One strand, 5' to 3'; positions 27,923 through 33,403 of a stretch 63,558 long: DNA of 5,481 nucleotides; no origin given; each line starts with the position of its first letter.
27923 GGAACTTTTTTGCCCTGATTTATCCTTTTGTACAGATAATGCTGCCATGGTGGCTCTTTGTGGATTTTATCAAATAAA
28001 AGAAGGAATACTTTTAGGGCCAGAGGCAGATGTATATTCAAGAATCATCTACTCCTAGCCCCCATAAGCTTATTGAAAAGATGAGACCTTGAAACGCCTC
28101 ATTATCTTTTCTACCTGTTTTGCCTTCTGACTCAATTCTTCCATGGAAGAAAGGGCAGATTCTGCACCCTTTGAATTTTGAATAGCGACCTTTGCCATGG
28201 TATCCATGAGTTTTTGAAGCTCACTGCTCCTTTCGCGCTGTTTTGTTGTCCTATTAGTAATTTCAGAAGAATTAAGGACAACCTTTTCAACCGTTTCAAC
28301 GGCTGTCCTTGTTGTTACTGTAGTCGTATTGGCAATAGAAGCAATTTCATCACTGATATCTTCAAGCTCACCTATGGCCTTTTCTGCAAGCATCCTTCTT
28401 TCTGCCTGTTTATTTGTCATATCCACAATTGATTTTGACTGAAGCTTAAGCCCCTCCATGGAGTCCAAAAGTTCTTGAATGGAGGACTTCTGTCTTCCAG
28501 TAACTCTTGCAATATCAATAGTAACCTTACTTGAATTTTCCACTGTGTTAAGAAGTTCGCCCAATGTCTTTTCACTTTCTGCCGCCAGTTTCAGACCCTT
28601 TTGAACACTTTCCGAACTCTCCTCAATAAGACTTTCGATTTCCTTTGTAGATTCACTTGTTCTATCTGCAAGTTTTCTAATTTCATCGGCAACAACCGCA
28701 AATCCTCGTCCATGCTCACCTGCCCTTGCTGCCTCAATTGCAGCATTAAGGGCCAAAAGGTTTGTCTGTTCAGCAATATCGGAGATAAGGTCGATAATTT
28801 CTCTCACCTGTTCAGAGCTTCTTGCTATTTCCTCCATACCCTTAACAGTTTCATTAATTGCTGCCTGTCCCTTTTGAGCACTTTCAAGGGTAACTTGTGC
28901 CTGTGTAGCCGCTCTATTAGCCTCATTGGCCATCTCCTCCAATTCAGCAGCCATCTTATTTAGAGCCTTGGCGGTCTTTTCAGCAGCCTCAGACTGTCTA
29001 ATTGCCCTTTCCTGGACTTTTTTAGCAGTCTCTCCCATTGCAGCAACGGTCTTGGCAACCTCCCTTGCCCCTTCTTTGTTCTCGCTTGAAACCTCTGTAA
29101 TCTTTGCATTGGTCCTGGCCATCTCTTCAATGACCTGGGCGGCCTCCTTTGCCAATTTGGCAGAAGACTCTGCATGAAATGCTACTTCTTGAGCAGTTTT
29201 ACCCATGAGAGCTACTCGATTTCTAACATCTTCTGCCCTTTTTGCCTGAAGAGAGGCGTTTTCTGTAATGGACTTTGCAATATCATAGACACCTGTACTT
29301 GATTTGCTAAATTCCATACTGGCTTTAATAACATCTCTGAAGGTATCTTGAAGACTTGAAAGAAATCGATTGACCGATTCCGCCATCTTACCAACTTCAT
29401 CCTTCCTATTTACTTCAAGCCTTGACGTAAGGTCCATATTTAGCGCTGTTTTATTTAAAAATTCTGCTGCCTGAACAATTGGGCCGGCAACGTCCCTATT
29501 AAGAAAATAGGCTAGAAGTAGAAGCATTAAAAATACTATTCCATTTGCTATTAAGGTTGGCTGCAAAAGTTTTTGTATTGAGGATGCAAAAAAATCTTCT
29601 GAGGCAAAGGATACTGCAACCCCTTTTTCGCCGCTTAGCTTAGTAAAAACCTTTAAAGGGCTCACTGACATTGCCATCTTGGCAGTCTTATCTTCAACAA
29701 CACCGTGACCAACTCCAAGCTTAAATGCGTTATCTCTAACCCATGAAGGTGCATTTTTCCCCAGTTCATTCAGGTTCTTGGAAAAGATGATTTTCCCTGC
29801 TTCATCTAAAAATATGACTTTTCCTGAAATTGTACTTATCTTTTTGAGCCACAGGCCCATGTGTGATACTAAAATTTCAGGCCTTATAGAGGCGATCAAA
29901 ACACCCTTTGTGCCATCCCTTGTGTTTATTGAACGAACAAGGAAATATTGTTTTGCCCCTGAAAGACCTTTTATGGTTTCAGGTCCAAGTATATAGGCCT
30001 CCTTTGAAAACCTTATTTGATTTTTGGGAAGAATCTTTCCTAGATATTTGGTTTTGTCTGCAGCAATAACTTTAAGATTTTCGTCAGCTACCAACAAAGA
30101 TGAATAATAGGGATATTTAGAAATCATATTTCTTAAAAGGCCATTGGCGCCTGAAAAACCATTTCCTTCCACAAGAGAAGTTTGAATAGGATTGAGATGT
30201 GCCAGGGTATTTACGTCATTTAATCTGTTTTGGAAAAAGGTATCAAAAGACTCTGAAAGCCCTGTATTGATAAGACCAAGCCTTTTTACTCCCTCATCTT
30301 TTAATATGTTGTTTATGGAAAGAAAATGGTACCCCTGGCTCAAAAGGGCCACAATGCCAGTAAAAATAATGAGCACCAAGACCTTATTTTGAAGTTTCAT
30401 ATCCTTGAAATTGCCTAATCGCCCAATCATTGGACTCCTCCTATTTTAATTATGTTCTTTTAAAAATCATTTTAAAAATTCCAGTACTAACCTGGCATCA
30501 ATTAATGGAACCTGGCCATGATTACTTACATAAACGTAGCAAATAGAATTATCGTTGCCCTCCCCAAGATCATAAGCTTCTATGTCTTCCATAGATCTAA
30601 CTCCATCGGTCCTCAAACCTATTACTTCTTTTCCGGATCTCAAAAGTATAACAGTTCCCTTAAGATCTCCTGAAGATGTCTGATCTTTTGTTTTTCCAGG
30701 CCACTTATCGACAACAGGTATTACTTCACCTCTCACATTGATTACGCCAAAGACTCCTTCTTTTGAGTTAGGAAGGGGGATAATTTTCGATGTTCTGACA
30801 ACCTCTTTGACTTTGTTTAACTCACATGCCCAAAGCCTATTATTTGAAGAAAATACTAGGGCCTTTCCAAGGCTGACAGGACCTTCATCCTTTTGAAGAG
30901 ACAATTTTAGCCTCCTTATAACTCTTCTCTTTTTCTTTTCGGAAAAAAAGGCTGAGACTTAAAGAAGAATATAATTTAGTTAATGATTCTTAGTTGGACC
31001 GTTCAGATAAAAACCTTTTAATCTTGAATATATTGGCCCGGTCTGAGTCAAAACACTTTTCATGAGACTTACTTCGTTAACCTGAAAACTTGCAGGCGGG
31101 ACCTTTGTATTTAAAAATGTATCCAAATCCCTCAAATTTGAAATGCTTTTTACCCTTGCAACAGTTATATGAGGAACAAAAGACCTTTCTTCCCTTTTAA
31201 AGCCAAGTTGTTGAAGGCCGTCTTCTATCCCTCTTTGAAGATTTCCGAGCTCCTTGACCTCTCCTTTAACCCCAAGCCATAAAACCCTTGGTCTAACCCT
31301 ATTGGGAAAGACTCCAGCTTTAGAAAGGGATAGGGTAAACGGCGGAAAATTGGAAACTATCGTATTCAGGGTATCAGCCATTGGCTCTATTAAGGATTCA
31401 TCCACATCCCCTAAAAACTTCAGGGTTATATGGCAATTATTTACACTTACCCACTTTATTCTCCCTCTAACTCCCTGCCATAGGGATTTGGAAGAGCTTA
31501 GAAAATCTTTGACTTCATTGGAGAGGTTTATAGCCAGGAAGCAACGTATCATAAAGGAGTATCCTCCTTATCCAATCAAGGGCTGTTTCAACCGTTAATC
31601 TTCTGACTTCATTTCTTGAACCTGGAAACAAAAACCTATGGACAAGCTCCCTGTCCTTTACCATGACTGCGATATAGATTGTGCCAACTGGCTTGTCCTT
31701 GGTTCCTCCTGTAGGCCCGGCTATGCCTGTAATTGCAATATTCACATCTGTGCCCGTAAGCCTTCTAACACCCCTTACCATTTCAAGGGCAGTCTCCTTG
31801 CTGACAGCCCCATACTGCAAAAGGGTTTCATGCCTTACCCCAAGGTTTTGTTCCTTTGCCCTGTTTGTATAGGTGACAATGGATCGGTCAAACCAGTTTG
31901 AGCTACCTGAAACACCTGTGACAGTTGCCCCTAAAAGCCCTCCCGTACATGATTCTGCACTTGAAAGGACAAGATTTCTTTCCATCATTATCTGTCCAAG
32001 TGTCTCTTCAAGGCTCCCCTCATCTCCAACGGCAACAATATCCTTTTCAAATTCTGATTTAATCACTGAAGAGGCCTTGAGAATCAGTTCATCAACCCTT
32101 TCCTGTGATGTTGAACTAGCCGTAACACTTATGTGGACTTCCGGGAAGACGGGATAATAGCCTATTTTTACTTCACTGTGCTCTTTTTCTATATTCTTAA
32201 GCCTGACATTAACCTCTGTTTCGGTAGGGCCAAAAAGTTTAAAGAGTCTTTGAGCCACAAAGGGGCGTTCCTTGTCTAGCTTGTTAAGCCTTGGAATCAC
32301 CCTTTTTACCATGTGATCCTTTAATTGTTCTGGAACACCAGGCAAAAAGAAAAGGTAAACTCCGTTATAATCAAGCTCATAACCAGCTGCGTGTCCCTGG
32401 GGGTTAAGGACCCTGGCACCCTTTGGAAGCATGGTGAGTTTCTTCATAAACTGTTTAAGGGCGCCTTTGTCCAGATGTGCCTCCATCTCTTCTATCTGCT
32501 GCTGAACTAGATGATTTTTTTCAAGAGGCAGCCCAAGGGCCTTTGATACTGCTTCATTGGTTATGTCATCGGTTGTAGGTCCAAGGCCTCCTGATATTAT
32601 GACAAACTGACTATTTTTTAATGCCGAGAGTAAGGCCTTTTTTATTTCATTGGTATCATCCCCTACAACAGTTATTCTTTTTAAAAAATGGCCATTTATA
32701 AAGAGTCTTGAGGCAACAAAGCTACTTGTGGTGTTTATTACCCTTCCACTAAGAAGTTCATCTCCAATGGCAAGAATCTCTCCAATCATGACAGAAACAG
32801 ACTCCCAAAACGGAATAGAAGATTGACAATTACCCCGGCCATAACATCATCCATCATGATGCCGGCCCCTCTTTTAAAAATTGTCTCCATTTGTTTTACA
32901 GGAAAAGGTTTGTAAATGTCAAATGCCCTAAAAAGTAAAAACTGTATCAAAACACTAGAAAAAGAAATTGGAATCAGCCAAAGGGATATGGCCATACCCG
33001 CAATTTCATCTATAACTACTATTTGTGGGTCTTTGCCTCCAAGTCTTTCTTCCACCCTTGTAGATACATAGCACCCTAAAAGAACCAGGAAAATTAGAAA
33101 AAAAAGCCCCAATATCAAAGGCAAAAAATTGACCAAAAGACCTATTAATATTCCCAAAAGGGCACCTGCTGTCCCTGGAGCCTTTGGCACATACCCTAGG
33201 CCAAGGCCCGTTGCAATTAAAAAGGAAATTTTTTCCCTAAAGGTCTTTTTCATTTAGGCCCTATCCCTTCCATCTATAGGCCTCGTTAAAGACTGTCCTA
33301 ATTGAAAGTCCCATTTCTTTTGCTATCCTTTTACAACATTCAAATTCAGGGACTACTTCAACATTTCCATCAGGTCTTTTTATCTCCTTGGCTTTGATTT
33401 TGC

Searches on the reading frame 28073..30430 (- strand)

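Call 39: search_protein_families(library=pfam, proteins=[window:28073-30430:-], max_evalue=0.00001)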
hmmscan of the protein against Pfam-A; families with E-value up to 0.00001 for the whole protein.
window:28073-30430:- (786 aa): 2 families
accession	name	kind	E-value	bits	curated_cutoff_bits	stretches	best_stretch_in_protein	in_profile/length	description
PF00015.26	MCPsignal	-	3.7e-41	141.3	34.6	1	510-659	3-166/172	Methyl-accepting chemotaxis protein (MCP) signalling domain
PF00672.30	HAMP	-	1.2e-07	32.4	25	1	333-362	24-53/53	HAMP domain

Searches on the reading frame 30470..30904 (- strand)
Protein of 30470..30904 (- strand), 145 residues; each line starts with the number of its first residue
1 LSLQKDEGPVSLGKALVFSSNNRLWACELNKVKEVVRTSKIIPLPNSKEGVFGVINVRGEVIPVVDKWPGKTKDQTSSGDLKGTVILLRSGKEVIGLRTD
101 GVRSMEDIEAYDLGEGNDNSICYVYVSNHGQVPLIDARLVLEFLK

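Call 39: search_protein_families(library=pfam, proteins=[window:30470-30904:-], max_evalue=0.00001)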
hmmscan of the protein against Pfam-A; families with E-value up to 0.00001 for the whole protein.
window:30470-30904:- (145 aa): 1 family
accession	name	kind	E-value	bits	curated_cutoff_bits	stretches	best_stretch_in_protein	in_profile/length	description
PF01584.24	CheW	-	1.2e-16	61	23.5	1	15-116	2-102/138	CheW-like domain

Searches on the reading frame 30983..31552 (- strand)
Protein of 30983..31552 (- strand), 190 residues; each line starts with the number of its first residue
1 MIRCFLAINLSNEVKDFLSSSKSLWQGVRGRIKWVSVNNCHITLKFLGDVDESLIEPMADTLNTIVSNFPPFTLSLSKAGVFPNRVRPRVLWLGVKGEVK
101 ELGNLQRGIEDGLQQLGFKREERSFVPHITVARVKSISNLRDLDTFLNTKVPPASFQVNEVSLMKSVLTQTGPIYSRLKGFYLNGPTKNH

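Call 39: search_protein_families(library=pfam, proteins=[window:30983-31552:-], max_evalue=0.00001)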
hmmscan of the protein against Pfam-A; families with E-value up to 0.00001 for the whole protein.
window:30983-31552:- (190 aa): 3 families
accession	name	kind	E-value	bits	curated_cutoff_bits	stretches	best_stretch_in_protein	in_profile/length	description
PF02834.22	LigT_PEase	-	2.8e-31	108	23.3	2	31-92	26-87/87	LigT like Phosphoesterase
PF13563.12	2_5_RNA_ligase2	-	5.8e-20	72.3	27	1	39-165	25-147/152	2'-5' RNA ligase superfamily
PF10469.15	AKAP7_NLS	-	2.3e-06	28.1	24.4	1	52-139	55-154/208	AKAP7 2'5' RNA ligase-like domain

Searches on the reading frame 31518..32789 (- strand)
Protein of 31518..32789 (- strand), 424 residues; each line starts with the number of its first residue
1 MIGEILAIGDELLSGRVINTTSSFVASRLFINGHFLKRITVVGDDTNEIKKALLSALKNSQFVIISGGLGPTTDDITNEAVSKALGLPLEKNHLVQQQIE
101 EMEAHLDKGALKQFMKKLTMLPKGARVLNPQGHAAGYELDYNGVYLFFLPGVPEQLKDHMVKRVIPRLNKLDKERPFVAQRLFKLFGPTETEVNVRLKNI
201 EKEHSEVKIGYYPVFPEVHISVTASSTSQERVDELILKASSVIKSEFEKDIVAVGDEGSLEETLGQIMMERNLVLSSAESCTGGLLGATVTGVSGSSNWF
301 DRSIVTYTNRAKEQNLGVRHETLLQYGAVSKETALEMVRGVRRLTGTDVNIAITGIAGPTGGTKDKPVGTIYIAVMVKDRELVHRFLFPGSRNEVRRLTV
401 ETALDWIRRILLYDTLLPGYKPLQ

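Call 39: search_protein_families(library=pfam, proteins=[window:31518-32789:-], max_evalue=0.00001)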
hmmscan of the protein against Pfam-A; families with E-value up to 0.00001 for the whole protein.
window:31518-32789:- (424 aa): 3 families
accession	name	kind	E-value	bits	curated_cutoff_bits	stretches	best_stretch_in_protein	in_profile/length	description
PF02464.23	CinA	-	3e-55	186.6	23.5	1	259-410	3-154/155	Competence-damaged protein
PF00994.29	MoCF_biosynth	-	3.1e-31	108.5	26.6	1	4-169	1-143/144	Probable molybdopterin binding domain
PF18146.6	CinA_KH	-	1.5e-11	44.7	27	1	180-251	1-71/73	Damage-inducible protein CinA KH domain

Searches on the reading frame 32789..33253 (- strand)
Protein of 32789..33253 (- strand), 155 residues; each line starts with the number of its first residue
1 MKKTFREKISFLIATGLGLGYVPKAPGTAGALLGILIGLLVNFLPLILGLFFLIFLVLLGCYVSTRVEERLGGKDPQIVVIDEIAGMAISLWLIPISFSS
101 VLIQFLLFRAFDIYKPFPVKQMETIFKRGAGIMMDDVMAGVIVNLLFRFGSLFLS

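Call 39: search_protein_families(library=pfam, proteins=[window:32789-33253:-], max_evalue=0.00001)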
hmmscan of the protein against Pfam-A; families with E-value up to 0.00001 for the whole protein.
window:32789-33253:- (155 aa): 1 family
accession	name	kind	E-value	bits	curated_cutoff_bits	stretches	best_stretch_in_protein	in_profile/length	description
PF04608.18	PgpA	-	2.7e-40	138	28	1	12-148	1-138/141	Phosphatidylglycerophosphatase A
